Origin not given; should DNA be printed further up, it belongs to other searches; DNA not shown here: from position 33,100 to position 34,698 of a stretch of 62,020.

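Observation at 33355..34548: The regulator's H-domain keeps the H-cluster ligands but alters the proton-relay and L3 motifs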

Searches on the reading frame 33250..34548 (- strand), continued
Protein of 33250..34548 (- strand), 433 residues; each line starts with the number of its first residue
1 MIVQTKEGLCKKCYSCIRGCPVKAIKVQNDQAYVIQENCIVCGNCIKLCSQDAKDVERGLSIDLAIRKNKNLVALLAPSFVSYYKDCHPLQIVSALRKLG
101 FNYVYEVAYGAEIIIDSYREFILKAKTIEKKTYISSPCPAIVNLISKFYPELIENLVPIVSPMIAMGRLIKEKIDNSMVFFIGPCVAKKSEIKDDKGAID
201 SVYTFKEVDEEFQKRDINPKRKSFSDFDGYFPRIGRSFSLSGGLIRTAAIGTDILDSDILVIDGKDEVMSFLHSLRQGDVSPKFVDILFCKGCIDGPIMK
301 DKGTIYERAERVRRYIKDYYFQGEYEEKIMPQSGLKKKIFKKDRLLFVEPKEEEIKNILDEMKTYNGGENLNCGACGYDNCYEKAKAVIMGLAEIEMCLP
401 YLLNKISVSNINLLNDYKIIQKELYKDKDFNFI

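Call 30: find_encoding_contigs(protein=P0003, flank=10000, max_places=3)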
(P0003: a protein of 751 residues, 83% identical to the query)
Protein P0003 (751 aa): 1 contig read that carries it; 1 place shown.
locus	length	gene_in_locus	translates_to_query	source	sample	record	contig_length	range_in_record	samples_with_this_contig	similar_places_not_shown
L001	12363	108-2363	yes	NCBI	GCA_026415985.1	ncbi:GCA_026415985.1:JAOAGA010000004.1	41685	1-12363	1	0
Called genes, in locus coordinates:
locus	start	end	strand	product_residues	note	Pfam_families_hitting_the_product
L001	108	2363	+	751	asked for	PF13237:Fer4_10 (weak), PF02906:Fe_hyd_lg_C, PF04060:FeS, PF00158:Sigma54_activat, PF14532:Sigma54_activ_2, PF07728:AAA_5, PF25601:AAA_lid_14, PF02954:HTH_8, +2 more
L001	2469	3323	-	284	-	PF12838:Fer4_7 (weak), PF14697:Fer4_21, PF12837:Fer4_6 (weak), PF00037:Fer4 (weak)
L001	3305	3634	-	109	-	-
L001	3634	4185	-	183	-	PF16036:Chalcone_3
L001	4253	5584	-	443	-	PF03349:Toluene_X, PF13505:OMP_b-brl (faint), PF10677:DUF2490 (faint)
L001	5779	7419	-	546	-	PF01645:Glu_synthase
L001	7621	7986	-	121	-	-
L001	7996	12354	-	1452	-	-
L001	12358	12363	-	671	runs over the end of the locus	PF03783:CsgG (weak)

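Call 31: find_encoding_contigs(protein=P0007, flank=10000, max_places=3)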
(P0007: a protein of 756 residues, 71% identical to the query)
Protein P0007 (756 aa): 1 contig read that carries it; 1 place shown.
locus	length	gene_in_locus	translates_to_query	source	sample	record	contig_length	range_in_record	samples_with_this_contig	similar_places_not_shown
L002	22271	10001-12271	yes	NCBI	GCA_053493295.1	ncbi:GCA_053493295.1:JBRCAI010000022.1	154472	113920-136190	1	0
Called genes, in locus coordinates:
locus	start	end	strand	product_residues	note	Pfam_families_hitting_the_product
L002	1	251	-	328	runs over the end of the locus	PF00877:NLPC_P60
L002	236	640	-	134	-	PF13298:LigD_N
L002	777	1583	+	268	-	PF02535:Zip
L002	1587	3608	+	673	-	PF03190:Thioredox_DsbH, PF13899:Thioredoxin_7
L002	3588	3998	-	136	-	-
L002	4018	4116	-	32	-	-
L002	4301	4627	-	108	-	PF02311:AraC_binding (weak), PF07883:Cupin_2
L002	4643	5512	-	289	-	PF01734:Patatin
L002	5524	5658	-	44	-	-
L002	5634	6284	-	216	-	PF10263:SprT-like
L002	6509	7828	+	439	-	PF04055:Radical_SAM, PF06968:BATS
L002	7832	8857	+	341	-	PF04055:Radical_SAM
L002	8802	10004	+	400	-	PF00009:GTP_EFTU (faint), PF00350:Dynamin_N (faint), PF01926:MMR_HSR1, PF02421:FeoB_N, PF03193:RsgA_GTPase (faint), PF18128:HydF_dimer, PF18133:HydF_tetramer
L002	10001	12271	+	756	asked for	PF12838:Fer4_7 (weak), PF13237:Fer4_10 (weak), PF02906:Fe_hyd_lg_C, PF04060:FeS, PF00158:Sigma54_activat, PF14532:Sigma54_activ_2, PF07728:AAA_5, PF25601:AAA_lid_14, +2 more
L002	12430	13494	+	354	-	PF01058:Oxidored_q6, PF14720:NiFe_hyd_SSU_C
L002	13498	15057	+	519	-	PF27537:HoxH (weak), PF00374:NiFeSe_Hases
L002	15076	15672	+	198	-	PF01292:Ni_hydr_CYTB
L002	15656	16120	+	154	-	PF01750:HycI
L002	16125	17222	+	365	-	PF01888:CbiD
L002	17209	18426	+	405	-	PF00590:TP_methylase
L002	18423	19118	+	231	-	PF00590:TP_methylase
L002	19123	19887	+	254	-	PF00590:TP_methylase, PF04055:Radical_SAM (weak)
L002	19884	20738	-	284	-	PF01370:Epimerase, PF02719:Polysacc_synt_2 (faint), PF04321:RmlD_sub_bind, PF07993:NAD_binding_4 (faint), PF16363:GDP_Man_Dehyd (weak)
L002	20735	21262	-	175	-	PF00293:NUDIX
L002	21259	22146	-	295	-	PF09312:SurA_N, PF13623:SurA_N_2 (weak), PF13624:SurA_N_3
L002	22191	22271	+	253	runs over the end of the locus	PF00398:RrnaAD, PF05401:NodS (faint), PF13649:Methyltransf_25 (weak)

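Call 35: find_encoding_contigs(protein=P0005, flank=10000, max_places=3)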
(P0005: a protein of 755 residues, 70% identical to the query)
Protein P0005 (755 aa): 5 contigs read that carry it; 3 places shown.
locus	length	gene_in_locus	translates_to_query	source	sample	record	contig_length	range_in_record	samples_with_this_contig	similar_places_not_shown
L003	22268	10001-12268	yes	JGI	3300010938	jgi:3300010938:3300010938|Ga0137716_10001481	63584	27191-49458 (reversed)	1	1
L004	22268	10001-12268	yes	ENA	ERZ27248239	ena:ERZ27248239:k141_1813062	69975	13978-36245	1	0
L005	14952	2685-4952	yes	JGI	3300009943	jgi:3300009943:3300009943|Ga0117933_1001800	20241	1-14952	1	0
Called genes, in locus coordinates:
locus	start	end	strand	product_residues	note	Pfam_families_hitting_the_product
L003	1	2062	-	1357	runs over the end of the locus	PF01869:BcrAD_BadFG, PF22521:HypF_C_2 (faint), PF01869:BcrAD_BadFG, PF09989:DUF2229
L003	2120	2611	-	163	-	PF00582:Usp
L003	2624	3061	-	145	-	PF00293:NUDIX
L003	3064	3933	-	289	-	PF00582:Usp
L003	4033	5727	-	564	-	PF13431:TPR_17 (faint)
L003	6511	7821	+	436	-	PF04055:Radical_SAM, PF06968:BATS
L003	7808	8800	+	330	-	PF04055:Radical_SAM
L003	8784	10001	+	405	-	PF00350:Dynamin_N (faint), PF01926:MMR_HSR1, PF02421:FeoB_N (weak), PF03193:RsgA_GTPase (faint), PF18128:HydF_dimer, PF18133:HydF_tetramer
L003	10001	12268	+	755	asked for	PF12838:Fer4_7 (weak), PF02906:Fe_hyd_lg_C, PF04060:FeS, PF00158:Sigma54_activat, PF14532:Sigma54_activ_2, PF07724:AAA_2, PF07728:AAA_5, PF25601:AAA_lid_14, +4 more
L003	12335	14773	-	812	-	PF00384:Molybdopterin, PF01568:Molydop_binding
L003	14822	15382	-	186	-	PF04879:Molybdop_Fe4S4, PF00384:Molybdopterin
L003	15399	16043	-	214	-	PF24859:FdhE_central (weak), PF24860:FdhE_C (weak)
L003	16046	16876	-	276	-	PF03916:NrfD, PF14589:NrfD_2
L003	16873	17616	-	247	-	PF12798:Fer4_3 (faint), PF12838:Fer4_7 (weak), PF13187:Fer4_9 (weak), PF13237:Fer4_10 (weak), PF13247:Fer4_11, PF12838:Fer4_7, PF00037:Fer4 (weak), PF12797:Fer4_2 (weak), +5 more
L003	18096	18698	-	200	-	-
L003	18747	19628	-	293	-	PF04187:Cofac_haem_bdg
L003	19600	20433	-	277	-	PF01063:Aminotran_4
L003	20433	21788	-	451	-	PF04715:, PF00425:Chorismate_bind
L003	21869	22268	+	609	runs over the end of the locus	PF00072:Response_reg, PF00512:HisKA, PF02518:HATPase_c, PF00072:Response_reg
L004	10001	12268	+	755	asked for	PF12838:Fer4_7 (weak), PF02906:Fe_hyd_lg_C, PF04060:FeS, PF00158:Sigma54_activat, PF14532:Sigma54_activ_2, PF07724:AAA_2, PF07728:AAA_5, PF25601:AAA_lid_14, +4 more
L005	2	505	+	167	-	?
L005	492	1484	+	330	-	PF04055:Radical_SAM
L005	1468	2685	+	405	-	PF00350:Dynamin_N (faint), PF01926:MMR_HSR1, PF02421:FeoB_N (weak), PF03193:RsgA_GTPase (faint), PF18128:HydF_dimer, PF18133:HydF_tetramer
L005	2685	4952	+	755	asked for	PF12838:Fer4_7 (weak), PF02906:Fe_hyd_lg_C, PF04060:FeS, PF00158:Sigma54_activat, PF14532:Sigma54_activ_2, PF07724:AAA_2, PF07728:AAA_5, PF25601:AAA_lid_14, +4 more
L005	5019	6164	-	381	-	-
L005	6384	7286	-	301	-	-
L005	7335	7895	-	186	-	PF04879:Molybdop_Fe4S4, PF00384:Molybdopterin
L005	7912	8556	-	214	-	PF24859:FdhE_central (weak), PF24860:FdhE_C (weak)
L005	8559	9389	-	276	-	PF03916:NrfD, PF14589:NrfD_2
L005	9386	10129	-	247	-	PF12798:Fer4_3 (faint), PF12838:Fer4_7 (weak), PF13187:Fer4_9 (weak), PF13237:Fer4_10 (weak), PF13247:Fer4_11, PF12838:Fer4_7, PF00037:Fer4 (weak), PF12797:Fer4_2 (weak), +5 more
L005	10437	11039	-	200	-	-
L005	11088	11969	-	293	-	PF04187:Cofac_haem_bdg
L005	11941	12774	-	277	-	PF01063:Aminotran_4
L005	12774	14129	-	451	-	PF04715:, PF00425:Chorismate_bind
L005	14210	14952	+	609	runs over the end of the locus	PF00072:Response_reg, PF00512:HisKA, PF02518:HATPase_c, PF00072:Response_reg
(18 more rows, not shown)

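Call 45: find_related_loci(query=A1, collection=genome_contigs, flank=10000)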
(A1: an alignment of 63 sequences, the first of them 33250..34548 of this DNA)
Query A1 (433 aa) in genome_contigs; peptide patterns used: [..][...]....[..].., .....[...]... (x = any residue, [..] = any of these).
600 stretches matched a pattern (row limit reached: there are more); 594 encode a relative of the query (tblastn E <= 1e-3); the best 80 are kept; 80 distinct loci.
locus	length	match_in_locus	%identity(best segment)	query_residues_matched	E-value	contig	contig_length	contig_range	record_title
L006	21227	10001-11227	46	2-406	8e-117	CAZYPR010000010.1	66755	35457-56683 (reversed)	MAG TPA_asm: uncultured Clostridia bacterium isolate binchicken_co96_90 genome assembly, contig: NODE_116_length_66755_c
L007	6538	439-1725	42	2-429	4e-106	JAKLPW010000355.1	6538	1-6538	MAG: Anaerolineae bacterium isolate bin N2.130 k141_378897, whole genome shotgun sequence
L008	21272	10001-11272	39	2-418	4e-105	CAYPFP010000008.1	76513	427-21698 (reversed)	MAG TPA_asm: uncultured Planctomycetota bacterium isolate SRP257756_co1_239 genome assembly, contig: NODE_127_length_765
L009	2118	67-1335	42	2-423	2e-109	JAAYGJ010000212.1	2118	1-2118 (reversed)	MAG: Clostridia bacterium isolate AS09scLD_21 308258_AS09, whole genome shotgun sequence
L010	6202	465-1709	43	2-413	2e-103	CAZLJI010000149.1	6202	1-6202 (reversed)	MAG TPA_asm: uncultured Ignavibacteriaceae bacterium isolate SRP319275_co4_56 genome assembly, contig: NODE_9967_length_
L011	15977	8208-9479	40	2-422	9e-103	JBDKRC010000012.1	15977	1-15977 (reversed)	MAG: Armatimonadia bacterium isolate 5_bin.152 c_000000152882, whole genome shotgun sequence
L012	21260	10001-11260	40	2-419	6e-102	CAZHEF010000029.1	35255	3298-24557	MAG TPA_asm: uncultured Clostridia bacterium isolate binchicken_co40_105 genome assembly, contig: NODE_860_length_35255_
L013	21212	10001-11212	45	2-405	5e-102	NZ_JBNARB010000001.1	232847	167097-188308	MAG: Thermovenabulum sp. isolate Kamch4316-2DMB-04 bin21.fa-1, whole genome shotgun sequence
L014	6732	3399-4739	40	2-433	8e-102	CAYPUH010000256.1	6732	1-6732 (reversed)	MAG TPA_asm: uncultured Cytophagia bacterium isolate binchicken_co15_103 genome assembly, contig: NODE_10273_length_6732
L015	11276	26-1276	43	2-415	6e-101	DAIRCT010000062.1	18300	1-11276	MAG TPA_asm: Ignavibacteriaceae bacterium isolate CTOTU2299 NODE_1360_length_18300_cov_9.090216, whole genome shotgun se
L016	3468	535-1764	40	2-406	2e-102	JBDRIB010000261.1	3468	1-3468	MAG: Planctomycetota bacterium isolate MEGAHIT-group-1.56 k141_11279754, whole genome shotgun sequence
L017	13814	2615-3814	42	2-410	4e-100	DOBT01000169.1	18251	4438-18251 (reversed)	MAG TPA_asm: Cyanobacteria bacterium UBA8530 contig_197548, whole genome shotgun sequence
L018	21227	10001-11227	43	2-406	4e-98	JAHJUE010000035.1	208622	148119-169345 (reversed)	MAG: Bacteroidetes bacterium isolate OS_PC_MetaG.mb.9 OS_PC_MetaG.mb.9_k141_636481, whole genome shotgun sequence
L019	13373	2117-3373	41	2-418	3e-98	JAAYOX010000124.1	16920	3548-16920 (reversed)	MAG: Clostridia bacterium isolate AS22ysBPME_114 55833_AS22, whole genome shotgun sequence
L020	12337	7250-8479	42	2-407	4e-98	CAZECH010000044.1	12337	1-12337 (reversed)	MAG TPA_asm: uncultured Ignavibacteriaceae bacterium isolate binchicken_co234_307 genome assembly, contig: NODE_3564_len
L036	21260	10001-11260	39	2-429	8e-90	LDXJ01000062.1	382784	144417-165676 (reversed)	Peptococcaceae bacterium CEB3 CEB3_contig000062, whole genome shotgun sequence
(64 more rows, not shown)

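Call 52: list_cluster_members(proteins=[P0001, P0002, P0003, P0007, P0011, P0013])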
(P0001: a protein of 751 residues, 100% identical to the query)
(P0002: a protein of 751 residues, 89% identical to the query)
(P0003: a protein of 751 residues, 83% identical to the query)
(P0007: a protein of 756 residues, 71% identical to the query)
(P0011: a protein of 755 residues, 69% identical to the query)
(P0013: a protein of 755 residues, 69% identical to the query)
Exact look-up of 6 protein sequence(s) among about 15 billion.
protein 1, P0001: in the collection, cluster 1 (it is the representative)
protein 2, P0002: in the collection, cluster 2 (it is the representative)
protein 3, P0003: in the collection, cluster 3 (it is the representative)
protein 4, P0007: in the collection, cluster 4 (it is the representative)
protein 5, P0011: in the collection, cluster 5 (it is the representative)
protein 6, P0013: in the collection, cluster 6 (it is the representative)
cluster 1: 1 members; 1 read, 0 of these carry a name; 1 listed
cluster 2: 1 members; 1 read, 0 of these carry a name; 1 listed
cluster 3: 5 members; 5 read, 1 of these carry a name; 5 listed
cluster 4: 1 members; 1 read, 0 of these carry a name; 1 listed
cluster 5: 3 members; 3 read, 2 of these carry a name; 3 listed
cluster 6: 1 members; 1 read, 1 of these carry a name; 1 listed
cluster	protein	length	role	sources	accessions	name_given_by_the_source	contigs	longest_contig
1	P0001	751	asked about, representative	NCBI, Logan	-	-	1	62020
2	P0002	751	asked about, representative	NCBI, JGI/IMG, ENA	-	-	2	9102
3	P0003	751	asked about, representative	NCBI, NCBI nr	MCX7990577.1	MAG: sigma 54-interacting transcriptional regulator [Proteobacteria bacterium] | sigma 54-interacting transcriptional regulator [Pseudomonadota bacterium]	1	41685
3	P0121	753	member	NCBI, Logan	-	-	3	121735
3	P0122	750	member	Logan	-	-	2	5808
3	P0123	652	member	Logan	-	-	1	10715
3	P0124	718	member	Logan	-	-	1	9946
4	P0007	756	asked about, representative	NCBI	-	-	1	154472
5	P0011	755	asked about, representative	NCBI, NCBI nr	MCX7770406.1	MAG: sigma 54-interacting transcriptional regulator [Proteobacteria bacterium] | sigma 54-interacting transcriptional regulator [Pseudomonadota bacterium]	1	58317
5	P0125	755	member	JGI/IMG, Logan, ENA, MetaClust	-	\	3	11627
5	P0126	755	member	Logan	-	-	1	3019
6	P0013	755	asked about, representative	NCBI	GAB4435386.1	MAG: sigma 54-interacting transcriptional regulator [bacterium]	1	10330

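Call 54: predict_structure(alignment_id=A1)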
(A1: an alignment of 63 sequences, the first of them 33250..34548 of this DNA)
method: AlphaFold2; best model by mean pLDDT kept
length: 433 residues; sequences in the alignment: 63
mean_pLDDT: 87.9   pTM: 0.85
mean pLDDT of the five models: 87.9, 86.4, 86.2, 85.6, 83.3
residues with pLDDT >= 90: 252; 70-90: 143; 50-70: 31; < 50: 7
segments of 3 or more residues with pLDDT < 50: 252-255
pLDDT, mean of each block of 10 residues (from residue 1): 88 85 89 92 92 91 93 96 95 98 96 88 78 91 96 94 96 96 95 88 96 97 96 87 62 57 91 93 89 88 91 92 87 93 88 91 61 75 90 87 87 89 66 52
secondary structure, 60 per line:
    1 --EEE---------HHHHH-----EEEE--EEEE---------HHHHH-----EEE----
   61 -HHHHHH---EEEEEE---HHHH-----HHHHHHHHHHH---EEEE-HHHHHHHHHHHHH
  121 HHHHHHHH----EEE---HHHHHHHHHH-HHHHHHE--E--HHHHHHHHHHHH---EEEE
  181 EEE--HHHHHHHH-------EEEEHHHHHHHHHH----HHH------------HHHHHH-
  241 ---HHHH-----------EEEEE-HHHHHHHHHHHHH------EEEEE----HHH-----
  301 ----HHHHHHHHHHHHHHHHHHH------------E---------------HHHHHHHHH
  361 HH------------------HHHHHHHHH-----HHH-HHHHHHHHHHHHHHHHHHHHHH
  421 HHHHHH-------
elements in order: E3-5 H15-19 E25-28 E31-34 H44-48 E54-56 H62-67 E71-76 H80-83 H89-99 E103-106 H108-128 E133-135 H139-148 H150-155 H162-173 E177-183 H186-193 E201-204 H205-214 H234-239 H244-247 E259-263 H265-277 E284-288 H305-323 H352-362 H381-389 H399-426

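Call 57: find_encoding_contigs(protein=P0012, flank=10000, max_places=2)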
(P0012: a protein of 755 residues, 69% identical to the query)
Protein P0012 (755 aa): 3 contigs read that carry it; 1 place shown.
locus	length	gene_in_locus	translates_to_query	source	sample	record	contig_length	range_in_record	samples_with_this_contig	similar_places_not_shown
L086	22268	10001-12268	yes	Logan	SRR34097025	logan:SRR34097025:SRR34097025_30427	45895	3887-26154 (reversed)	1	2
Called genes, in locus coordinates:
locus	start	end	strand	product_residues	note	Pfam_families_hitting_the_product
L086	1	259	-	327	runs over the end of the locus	PF00877:NLPC_P60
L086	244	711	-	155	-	PF13298:LigD_N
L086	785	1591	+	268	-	PF02535:Zip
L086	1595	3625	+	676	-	PF03190:Thioredox_DsbH, PF13899:Thioredoxin_7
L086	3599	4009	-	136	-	-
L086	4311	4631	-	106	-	PF02311:AraC_binding (weak), PF07883:Cupin_2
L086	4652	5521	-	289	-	PF01734:Patatin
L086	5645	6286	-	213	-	PF10263:SprT-like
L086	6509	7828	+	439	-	PF04055:Radical_SAM, PF06968:BATS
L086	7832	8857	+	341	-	PF04055:Radical_SAM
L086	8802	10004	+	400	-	PF00009:GTP_EFTU (faint), PF00350:Dynamin_N (weak), PF01926:MMR_HSR1, PF02421:FeoB_N, PF03193:RsgA_GTPase (faint), PF10662:PduV-EutP (faint), PF18128:HydF_dimer, PF18133:HydF_tetramer, +1 more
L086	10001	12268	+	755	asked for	PF13237:Fer4_10 (weak), PF02906:Fe_hyd_lg_C, PF04060:FeS, PF00158:Sigma54_activat, PF14532:Sigma54_activ_2, PF00004:AAA (weak), PF07728:AAA_5, PF25601:AAA_lid_14, +2 more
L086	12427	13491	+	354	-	PF01058:Oxidored_q6, PF14720:NiFe_hyd_SSU_C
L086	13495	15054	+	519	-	PF27537:HoxH (weak), PF00374:NiFeSe_Hases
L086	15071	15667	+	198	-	PF01292:Ni_hydr_CYTB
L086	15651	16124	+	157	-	PF01750:HycI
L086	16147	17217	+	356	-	PF01888:CbiD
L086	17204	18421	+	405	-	PF00590:TP_methylase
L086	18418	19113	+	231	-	PF00590:TP_methylase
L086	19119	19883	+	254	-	PF00590:TP_methylase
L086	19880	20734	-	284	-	PF01370:Epimerase, PF02719:Polysacc_synt_2 (faint), PF04321:RmlD_sub_bind, PF07993:NAD_binding_4 (faint), PF16363:GDP_Man_Dehyd (weak)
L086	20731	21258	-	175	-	PF00293:NUDIX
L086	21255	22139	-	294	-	PF09312:SurA_N (weak), PF13623:SurA_N_2 (weak), PF13624:SurA_N_3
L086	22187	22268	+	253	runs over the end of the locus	PF00398:RrnaAD, PF13649:Methyltransf_25 (weak)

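Call 58: find_encoding_contigs(protein=P0010, flank=10000, max_places=2)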
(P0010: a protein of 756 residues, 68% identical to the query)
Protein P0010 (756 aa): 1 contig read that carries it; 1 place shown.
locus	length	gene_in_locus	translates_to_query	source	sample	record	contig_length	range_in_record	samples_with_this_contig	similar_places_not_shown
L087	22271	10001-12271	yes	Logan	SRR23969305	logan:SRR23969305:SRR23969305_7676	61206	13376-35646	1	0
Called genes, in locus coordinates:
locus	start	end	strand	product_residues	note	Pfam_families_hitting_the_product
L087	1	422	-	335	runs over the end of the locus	PF00877:NLPC_P60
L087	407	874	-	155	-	PF13298:LigD_N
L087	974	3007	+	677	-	PF03190:Thioredox_DsbH, PF13098:Thioredoxin_2 (faint), PF13899:Thioredoxin_7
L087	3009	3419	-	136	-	-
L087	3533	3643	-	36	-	-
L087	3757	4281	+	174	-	PF02572:CobA_CobO_BtuR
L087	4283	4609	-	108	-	PF07883:Cupin_2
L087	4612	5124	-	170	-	PF01734:Patatin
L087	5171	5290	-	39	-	-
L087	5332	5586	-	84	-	-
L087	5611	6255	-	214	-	PF10263:SprT-like (weak)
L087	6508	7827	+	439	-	PF04055:Radical_SAM, PF06968:BATS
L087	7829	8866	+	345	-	PF04055:Radical_SAM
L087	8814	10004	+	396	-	PF00009:GTP_EFTU (faint), PF00350:Dynamin_N (faint), PF01926:MMR_HSR1, PF02421:FeoB_N, PF03193:RsgA_GTPase (faint), PF16897:MMR_HSR1_Xtn (weak), PF18128:HydF_dimer, PF18133:HydF_tetramer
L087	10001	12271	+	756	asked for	PF12838:Fer4_7 (weak), PF02906:Fe_hyd_lg_C, PF04060:FeS, PF00158:Sigma54_activat, PF14532:Sigma54_activ_2, PF07724:AAA_2, PF07728:AAA_5, PF25601:AAA_lid_14, +3 more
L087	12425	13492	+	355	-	PF01058:Oxidored_q6, PF14720:NiFe_hyd_SSU_C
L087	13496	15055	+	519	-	PF27537:HoxH (weak), PF00374:NiFeSe_Hases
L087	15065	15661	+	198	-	PF01292:Ni_hydr_CYTB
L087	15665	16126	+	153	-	PF01750:HycI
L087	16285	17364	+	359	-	PF05222:AlaDh_PNT_N, PF01262:AlaDh_PNT_C, PF02826:2-Hacid_dh_C (weak), PF01488:Shikimate_DH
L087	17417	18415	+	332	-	PF04069:OpuAC (weak), PF12974:Phosphonate-bd, PF13379:NMT1_2, PF09084:NMT1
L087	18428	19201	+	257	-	PF00005:ABC_tran, PF13304:AAA_21 (faint)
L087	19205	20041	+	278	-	PF00528:BPD_transp_1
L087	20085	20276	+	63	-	PF10133:CooT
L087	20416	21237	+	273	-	PF14453:ThiS-like, PF00899:ThiF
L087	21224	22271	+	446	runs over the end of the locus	PF01256:Carb_kinase, PF08543:Phos_pyr_kin, PF00294:PfkB, PF02110:HK (faint), PF10120:ThiN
